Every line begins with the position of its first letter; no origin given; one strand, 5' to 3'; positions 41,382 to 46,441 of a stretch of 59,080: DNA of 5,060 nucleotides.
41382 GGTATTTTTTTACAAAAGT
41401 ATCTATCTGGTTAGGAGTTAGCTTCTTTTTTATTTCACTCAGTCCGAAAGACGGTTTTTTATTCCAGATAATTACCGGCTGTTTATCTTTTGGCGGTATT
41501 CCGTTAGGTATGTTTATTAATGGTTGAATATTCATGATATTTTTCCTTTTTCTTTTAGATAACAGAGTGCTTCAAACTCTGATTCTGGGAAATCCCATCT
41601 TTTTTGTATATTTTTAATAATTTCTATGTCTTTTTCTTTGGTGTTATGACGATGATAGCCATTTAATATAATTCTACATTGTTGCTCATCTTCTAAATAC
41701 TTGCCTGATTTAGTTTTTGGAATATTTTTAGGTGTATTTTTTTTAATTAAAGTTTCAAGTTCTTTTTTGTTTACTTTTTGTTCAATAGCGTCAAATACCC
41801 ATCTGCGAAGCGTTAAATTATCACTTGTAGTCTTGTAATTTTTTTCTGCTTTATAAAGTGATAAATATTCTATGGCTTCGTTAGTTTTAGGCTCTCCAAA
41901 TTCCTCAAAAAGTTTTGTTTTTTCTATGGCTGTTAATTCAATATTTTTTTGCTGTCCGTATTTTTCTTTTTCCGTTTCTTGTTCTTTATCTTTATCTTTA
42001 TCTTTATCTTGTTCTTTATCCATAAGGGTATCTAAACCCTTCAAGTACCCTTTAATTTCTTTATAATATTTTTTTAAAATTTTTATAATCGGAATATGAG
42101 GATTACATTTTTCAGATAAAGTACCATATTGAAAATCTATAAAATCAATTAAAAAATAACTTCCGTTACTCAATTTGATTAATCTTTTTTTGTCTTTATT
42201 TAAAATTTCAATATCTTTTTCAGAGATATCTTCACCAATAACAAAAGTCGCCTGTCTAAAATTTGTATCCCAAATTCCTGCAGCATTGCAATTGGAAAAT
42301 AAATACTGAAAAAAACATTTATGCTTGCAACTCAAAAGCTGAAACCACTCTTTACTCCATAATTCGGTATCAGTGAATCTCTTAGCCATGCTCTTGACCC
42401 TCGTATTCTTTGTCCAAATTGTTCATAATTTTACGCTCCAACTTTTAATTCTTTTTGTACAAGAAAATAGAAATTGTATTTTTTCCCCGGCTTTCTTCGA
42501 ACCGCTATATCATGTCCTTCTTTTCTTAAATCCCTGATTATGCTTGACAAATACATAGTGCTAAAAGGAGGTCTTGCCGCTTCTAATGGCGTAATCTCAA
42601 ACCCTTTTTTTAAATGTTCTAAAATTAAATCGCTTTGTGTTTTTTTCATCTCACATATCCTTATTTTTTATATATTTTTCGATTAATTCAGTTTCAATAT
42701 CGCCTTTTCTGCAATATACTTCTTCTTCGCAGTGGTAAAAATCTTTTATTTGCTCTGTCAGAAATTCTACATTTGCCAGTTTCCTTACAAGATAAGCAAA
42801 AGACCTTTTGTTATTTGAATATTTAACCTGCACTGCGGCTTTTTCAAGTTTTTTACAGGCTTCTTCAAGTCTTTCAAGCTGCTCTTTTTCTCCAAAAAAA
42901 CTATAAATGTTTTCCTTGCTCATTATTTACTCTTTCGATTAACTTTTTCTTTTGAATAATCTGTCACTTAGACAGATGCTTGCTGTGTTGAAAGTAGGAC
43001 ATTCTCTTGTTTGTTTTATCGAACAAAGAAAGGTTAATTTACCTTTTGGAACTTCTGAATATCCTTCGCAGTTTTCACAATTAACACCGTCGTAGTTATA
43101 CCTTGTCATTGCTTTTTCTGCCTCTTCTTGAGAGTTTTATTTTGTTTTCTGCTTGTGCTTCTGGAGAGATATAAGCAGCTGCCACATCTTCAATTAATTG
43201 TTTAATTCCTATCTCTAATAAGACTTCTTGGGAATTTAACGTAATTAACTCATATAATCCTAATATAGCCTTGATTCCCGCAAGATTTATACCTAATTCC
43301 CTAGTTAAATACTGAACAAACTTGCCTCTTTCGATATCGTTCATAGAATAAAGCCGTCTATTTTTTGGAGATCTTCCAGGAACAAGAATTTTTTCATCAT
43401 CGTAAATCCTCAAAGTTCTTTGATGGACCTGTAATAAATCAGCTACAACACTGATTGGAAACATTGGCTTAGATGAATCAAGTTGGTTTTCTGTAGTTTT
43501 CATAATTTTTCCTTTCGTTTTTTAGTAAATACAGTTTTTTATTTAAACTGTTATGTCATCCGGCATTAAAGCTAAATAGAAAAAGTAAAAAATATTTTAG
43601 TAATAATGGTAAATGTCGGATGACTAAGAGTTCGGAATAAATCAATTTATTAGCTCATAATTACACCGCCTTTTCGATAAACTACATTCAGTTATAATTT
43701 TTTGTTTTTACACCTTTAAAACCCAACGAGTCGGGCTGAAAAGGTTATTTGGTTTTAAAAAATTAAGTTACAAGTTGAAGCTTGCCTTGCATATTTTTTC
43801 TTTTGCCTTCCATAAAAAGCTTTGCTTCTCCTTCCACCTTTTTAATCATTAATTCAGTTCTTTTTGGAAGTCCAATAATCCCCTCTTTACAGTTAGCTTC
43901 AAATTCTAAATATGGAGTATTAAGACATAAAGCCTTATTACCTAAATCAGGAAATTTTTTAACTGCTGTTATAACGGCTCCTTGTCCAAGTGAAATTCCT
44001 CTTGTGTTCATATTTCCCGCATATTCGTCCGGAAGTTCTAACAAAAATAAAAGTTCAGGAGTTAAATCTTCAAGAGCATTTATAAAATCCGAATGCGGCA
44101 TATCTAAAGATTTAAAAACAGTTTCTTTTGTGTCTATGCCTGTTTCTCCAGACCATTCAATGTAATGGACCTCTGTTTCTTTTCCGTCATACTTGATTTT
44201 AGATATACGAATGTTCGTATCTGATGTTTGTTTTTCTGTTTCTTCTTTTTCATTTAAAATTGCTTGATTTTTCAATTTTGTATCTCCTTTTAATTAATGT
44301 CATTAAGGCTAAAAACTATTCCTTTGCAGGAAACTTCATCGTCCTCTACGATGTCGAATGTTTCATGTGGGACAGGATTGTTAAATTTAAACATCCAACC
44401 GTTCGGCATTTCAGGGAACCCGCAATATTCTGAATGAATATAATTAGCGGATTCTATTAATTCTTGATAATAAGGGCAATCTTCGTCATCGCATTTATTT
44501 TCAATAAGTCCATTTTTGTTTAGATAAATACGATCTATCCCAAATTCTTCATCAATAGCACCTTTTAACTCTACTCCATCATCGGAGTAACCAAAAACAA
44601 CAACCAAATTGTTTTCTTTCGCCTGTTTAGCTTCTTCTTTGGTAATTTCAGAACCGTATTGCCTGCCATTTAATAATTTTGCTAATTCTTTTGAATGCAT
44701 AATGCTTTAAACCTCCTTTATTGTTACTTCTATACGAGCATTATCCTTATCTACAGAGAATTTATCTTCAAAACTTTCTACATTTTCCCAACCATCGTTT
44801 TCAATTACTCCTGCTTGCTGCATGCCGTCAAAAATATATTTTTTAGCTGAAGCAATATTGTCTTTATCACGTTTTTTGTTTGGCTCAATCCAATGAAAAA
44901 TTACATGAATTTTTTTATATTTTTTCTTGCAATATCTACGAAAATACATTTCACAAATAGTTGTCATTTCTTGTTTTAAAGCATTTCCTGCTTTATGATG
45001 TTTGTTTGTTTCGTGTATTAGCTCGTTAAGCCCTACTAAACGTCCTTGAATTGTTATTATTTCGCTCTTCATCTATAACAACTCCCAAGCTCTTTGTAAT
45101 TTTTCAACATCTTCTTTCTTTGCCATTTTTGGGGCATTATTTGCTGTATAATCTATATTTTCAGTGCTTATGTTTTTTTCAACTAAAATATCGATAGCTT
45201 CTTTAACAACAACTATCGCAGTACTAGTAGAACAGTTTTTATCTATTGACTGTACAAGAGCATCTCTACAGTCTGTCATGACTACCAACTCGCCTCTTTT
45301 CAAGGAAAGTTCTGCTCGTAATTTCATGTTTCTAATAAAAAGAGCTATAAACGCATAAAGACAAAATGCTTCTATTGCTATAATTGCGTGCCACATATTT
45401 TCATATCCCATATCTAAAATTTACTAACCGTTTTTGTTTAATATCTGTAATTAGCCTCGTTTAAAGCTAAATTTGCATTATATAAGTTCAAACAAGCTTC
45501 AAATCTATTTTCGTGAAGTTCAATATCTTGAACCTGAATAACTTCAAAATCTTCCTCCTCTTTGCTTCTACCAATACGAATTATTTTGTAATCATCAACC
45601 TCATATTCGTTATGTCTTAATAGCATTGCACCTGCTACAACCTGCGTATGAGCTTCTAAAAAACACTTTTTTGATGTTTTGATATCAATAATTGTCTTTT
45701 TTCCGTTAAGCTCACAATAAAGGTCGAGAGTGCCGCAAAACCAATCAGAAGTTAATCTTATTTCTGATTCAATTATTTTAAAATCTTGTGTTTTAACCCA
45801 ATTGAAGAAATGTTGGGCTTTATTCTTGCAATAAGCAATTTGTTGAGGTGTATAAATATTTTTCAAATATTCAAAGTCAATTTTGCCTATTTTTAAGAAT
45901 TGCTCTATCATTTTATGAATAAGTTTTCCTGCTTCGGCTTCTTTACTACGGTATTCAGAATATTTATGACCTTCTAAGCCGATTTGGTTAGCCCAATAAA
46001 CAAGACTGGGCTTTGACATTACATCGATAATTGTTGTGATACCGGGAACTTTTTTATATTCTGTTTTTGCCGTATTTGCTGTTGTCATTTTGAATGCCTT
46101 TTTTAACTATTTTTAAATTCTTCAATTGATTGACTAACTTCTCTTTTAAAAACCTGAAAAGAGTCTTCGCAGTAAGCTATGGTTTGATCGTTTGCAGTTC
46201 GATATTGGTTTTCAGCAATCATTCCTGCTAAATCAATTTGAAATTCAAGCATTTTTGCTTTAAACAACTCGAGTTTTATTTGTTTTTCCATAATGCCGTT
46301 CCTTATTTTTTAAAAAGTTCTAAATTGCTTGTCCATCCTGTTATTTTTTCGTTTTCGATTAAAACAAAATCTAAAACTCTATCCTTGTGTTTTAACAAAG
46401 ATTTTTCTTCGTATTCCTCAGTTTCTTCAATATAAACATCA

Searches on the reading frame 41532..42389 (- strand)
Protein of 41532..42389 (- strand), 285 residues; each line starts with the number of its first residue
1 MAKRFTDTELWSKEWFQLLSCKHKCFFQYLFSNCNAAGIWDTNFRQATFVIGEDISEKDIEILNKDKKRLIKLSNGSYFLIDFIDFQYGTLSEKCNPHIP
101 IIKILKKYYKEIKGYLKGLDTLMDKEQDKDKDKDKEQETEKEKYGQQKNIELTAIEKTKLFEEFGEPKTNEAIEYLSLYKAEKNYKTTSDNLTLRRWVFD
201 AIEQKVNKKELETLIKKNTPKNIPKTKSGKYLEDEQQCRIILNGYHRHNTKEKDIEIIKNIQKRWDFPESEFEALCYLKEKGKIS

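Call 46: search_protein_families(library=phrogs, proteins=[window:41532-42389:-], max_evalue=0.001)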
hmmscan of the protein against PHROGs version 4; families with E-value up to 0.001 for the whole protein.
window:41532-42389:- (285 aa): 1 family
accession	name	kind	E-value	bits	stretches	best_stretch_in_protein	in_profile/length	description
phrog_13246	-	DNA, RNA and nucleotide metabolism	6.1e-06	27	1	129-211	147-227/250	replisome organizer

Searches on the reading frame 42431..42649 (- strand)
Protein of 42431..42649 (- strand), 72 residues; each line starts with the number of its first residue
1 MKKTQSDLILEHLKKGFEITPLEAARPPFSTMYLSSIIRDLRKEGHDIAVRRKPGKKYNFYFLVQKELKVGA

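Call 46: search_protein_families(library=phrogs, proteins=[window:42431-42649:-], max_evalue=0.001)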
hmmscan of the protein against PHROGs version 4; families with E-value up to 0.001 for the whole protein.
window:42431-42649:- (72 aa): 1 family
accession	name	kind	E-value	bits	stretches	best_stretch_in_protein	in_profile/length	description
phrog_4973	-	unknown function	3.2e-13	50.8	1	1-67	65-134/149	-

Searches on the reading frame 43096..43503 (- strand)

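Call 46: search_protein_families(library=phrogs, proteins=[window:43096-43503:-], max_evalue=0.001)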
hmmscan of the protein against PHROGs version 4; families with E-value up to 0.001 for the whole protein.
window:43096-43503:- (135 aa): 1 family
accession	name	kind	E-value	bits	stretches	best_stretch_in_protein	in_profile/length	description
phrog_11671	-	unknown function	4e-15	57.2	1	12-85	5-78/146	-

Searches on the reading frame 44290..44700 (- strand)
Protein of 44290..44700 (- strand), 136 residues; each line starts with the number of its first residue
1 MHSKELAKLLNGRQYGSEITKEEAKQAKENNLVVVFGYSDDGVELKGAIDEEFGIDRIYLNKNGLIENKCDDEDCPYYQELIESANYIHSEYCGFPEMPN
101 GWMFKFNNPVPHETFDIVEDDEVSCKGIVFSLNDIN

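Call 46: search_protein_families(library=phrogs, proteins=[window:44290-44700:-], max_evalue=0.001)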
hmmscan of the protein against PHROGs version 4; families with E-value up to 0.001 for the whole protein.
window:44290-44700:- (136 aa): 1 family
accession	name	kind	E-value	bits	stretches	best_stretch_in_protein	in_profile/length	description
phrog_25176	-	unknown function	8.1e-26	91.7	1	1-135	2-133/138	-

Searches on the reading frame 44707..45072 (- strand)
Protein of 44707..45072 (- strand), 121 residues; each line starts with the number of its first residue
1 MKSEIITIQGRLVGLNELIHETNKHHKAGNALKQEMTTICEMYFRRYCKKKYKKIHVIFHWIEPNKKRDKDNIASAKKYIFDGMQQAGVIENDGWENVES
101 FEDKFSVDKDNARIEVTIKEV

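Call 46: search_protein_families(library=phrogs, proteins=[window:44707-45072:-], max_evalue=0.001)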
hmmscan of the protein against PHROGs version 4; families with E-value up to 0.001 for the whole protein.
window:44707-45072:- (121 aa): 3 families
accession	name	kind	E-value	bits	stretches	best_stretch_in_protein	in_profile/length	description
phrog_1682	-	DNA, RNA and nucleotide metabolism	1.3e-32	114.5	1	6-120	31-144/387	RusA-like Holliday junction resolvase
phrog_34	-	DNA, RNA and nucleotide metabolism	1.2e-12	49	1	24-121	100-194/259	RusA-like Holliday junction resolvase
phrog_21721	-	DNA, RNA and nucleotide metabolism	3.6e-05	24.4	1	61-121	69-131/265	RusA-like Holliday junction resolvase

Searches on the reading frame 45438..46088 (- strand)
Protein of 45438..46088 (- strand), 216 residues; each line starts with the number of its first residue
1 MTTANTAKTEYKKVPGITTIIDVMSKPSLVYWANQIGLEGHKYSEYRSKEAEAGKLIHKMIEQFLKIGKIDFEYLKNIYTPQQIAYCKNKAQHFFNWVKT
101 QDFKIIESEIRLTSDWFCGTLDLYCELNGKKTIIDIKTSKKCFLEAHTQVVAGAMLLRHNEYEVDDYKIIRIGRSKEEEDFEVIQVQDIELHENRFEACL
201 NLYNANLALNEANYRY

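Call 9: search_protein_families(library=pfam, proteins=[window:45438-46088:-], max_evalue=0.01)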
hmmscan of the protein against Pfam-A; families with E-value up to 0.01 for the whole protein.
window:45438-46088:- (216 aa): 1 family
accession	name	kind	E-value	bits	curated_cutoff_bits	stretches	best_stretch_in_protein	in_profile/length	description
PF12705.13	PDDEXK_1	-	0.0059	17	22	0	45-164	29-177/247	PD-(D/E)XK nuclease superfamily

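Call 27: search_protein_families(library=phrogs, proteins=[window:45438-46088:-], max_evalue=0.01)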
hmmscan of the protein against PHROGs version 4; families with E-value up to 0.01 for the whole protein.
window:45438-46088:- (216 aa): 4 families
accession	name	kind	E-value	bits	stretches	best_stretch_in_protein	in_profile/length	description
phrog_298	-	DNA, RNA and nucleotide metabolism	1.3e-18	68.3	1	11-182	63-237/293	exonuclease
phrog_69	-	DNA, RNA and nucleotide metabolism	1.5e-06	28.5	1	47-182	116-280/501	exonuclease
phrog_1706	-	DNA, RNA and nucleotide metabolism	0.00025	21.6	1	46-141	80-146/293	CRISPR/Cas system associated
phrog_466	-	DNA, RNA and nucleotide metabolism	0.00045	20.6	1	48-141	209-299/446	exonuclease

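Call 28: search_protein_families(library=padloc, proteins=[window:45438-46088:-], max_evalue=0.1)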
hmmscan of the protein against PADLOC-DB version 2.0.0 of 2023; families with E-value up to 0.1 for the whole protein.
window:45438-46088:- (216 aa): 6 families
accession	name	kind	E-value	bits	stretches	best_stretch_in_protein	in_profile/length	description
PDLC00944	Cas4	-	9.9e-09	33.6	1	46-182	27-132/177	Cas4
PDLC00943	Cas4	-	1.1e-08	33.2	1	105-178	54-131/180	CRISPR-associated protein Cas4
PDLC01250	Cas4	-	4.7e-06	25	1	99-176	50-120/168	"CAS-I,CAS-II,CAS-III,CAS-IV,CAS-V,CAS-VI; acquisition_associated"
PDLC01447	Cas4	-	0.00031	19.2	1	44-198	30-122/161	"CAS-I,CAS-II,CAS-III,CAS-IV,CAS-V,CAS-VI; acquisition_associated"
PDLC02083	Cas4_II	-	0.002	16.6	1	73-186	31-143/186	-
PDLC00059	DruK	-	0.048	10.8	1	89-155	97-168/326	PD-(D/E)XK nuclease superfamily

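Call 65: find_encoding_contigs(protein=window:45438-46088:-, flank=3500, max_places=10)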
Protein window:45438-46088:- (216 aa): 17 contigs read that carry it; 10 places shown.
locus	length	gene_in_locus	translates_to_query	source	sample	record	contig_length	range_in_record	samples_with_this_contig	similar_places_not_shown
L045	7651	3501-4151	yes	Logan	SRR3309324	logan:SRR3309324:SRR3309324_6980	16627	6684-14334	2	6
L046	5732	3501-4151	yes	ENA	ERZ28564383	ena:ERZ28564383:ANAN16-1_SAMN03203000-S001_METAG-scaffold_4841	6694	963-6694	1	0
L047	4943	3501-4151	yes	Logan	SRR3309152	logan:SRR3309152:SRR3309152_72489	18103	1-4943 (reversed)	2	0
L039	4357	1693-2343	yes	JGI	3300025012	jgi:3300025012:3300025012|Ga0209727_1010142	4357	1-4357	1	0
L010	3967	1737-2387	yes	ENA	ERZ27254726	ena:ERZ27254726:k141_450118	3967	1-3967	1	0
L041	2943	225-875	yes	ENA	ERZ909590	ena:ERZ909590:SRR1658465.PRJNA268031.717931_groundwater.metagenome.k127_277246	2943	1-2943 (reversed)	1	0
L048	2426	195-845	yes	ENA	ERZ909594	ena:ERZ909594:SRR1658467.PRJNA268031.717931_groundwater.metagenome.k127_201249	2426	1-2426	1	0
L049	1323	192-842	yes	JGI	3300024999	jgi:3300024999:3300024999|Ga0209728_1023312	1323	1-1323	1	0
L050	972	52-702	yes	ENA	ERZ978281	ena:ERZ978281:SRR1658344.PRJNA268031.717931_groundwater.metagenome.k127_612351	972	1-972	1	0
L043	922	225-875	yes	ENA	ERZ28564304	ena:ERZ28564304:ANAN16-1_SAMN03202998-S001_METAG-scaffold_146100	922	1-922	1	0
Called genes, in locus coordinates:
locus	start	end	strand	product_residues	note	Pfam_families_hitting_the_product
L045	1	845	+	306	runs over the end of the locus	PF07083:DUF1351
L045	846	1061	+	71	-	-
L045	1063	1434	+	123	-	-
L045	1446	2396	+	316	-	PF03837:RecT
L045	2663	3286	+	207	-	-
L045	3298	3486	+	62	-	-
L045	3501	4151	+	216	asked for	-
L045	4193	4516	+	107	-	-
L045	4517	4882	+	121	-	-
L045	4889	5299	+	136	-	-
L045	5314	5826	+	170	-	-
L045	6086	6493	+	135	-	PF00376:MerR, PF13411:MerR_1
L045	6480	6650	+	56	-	-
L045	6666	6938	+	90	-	-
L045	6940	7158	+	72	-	PF14090:HTH_39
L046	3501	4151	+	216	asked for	-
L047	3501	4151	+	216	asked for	-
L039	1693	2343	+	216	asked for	-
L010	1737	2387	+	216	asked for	-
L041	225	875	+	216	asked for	-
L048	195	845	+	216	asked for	-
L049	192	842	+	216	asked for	-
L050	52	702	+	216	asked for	-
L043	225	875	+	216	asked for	-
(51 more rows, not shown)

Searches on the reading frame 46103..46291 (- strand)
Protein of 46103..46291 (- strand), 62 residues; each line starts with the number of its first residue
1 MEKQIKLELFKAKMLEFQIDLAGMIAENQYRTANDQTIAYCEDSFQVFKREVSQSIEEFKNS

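Call 9: search_protein_families(library=pfam, proteins=[window:46103-46291:-], max_evalue=0.01)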
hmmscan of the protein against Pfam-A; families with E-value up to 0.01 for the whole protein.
window:46103-46291:- (62 aa): 0 families

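Call 27: search_protein_families(library=phrogs, proteins=[window:46103-46291:-], max_evalue=0.01)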
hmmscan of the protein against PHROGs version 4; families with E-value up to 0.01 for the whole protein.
window:46103-46291:- (62 aa): 0 families

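Call 28: search_protein_families(library=padloc, proteins=[window:46103-46291:-], max_evalue=0.1)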
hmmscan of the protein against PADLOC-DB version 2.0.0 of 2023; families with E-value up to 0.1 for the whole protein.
window:46103-46291:- (62 aa): 1 family
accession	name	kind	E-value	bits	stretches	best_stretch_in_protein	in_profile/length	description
PDLC04865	PDC-S05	-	0.013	13.7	1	6-60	37-89/91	-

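Call 64: find_encoding_contigs(protein=window:46103-46291:-, flank=3000, max_places=10)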
Protein window:46103-46291:- (62 aa): 16 contigs read that carry it; 9 places shown.
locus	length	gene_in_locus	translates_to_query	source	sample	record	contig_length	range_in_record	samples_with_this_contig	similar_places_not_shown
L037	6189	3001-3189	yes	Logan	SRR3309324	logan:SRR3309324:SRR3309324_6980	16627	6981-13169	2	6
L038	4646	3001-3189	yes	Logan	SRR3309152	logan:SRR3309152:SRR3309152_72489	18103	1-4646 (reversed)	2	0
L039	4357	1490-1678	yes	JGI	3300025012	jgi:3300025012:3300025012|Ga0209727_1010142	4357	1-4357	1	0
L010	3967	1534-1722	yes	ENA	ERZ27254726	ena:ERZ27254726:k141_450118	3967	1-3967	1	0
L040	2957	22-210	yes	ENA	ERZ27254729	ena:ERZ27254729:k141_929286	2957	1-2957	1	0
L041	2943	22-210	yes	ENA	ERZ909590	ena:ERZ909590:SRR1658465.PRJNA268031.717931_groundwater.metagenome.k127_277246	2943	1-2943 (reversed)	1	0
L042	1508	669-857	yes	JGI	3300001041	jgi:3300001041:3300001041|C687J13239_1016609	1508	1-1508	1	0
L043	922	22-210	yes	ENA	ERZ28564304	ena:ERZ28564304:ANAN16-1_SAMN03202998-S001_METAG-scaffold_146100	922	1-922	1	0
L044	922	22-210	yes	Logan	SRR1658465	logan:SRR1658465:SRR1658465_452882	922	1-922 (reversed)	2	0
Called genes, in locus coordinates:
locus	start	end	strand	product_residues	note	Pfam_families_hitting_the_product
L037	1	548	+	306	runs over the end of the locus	PF07083:DUF1351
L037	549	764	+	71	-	-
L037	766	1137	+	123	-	-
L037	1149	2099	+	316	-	PF03837:RecT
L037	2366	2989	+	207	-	-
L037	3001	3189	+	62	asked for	-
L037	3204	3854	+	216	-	-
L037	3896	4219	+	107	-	-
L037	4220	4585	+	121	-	-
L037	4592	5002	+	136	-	-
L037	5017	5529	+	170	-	-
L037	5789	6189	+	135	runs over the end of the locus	PF00376:MerR, PF13411:MerR_1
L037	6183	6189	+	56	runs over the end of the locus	-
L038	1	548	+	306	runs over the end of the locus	PF07083:DUF1351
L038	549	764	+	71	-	-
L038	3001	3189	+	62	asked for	-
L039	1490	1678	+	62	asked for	-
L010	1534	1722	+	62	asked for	-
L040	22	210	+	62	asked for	-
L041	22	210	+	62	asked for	-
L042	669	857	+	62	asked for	-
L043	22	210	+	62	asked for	-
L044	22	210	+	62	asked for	-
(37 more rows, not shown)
